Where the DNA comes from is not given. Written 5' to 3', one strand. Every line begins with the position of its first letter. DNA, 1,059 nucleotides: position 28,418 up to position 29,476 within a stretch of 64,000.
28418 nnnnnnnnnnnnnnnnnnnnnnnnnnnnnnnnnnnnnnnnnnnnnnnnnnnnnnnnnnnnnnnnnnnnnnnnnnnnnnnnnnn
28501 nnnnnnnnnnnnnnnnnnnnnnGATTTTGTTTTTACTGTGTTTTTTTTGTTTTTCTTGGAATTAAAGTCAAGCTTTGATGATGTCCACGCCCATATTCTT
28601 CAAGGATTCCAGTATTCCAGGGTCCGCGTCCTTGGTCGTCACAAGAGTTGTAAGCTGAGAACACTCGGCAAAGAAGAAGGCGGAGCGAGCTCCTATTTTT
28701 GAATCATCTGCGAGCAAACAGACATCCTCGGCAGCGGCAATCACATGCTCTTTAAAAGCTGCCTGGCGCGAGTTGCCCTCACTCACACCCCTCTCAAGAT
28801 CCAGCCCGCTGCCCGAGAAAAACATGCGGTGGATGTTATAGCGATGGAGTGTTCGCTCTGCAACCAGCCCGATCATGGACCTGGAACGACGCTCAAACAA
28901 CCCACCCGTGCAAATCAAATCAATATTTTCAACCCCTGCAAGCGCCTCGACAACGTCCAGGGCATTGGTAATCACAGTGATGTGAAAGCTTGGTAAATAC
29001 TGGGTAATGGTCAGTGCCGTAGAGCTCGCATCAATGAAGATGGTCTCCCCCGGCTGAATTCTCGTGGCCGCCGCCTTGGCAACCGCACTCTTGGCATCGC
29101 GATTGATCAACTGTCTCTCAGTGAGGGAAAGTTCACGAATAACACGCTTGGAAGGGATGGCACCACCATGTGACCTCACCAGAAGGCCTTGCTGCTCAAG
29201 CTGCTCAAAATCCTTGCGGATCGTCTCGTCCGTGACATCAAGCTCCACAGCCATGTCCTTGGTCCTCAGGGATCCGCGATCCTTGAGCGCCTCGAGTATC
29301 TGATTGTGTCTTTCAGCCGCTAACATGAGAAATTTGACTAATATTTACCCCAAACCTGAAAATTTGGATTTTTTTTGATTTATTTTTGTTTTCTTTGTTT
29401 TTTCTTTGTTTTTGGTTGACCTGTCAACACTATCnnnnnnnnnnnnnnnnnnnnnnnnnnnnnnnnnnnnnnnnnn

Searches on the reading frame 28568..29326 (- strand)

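Call 47: search_protein_families(library=ncbifam, proteins=[window:28568-29326:-], max_evalue=1e-10)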
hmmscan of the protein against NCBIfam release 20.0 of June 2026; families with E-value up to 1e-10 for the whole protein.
window:28568-29326:- (252 aa): 10 families
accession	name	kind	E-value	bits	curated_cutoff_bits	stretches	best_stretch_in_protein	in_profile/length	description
NF040755.1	AgaR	equivalog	3.3e-54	183.7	260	1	3-250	4-254/256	transcriptional repressor AgaR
NF041397.1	TranRegGlpR_Halo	equivalog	7.5e-52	176.5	300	1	1-251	1-251/253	HTH-type transcriptional regulator GlpR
NF007316.0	PRK09802.1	equivalog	1.3e-46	158.9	351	1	4-250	16-265/269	DeoR family transcriptional regulator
NF007753.1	PRK10434.1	equivalog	1.2e-44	152.8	350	1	3-250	3-251/253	glucitol operon DNA-binding transcriptional repressor SrlR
NF010034.0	PRK13509.1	equivalog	8.1e-39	133.5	244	1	2-251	2-250/251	HTH-type transcriptional regulator UlaR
NF040890.1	trans_reg_YgbI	equivalog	1.8e-37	129.3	400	1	1-251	1-251/253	DNA-binding transcriptional repressor YgbI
NF007720.0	PRK10411.1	equivalog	3.6e-34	118.2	259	1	4-233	3-234/243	L-fucose operon activator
NF008154.0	PRK10906.1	equivalog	1.7e-27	96.3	331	1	3-247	3-247/252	DeoR/GlpR family transcriptional regulator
NF040887.2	trans_reg_YciT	exception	1.6e-25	90.1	450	1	5-248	3-242/246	DNA-binding transcriptional regulator YciT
NF007961.0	PRK10681.1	equivalog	1.1e-21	77.4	244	1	4-249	6-250/252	DNA-binding transcriptional repressor DeoR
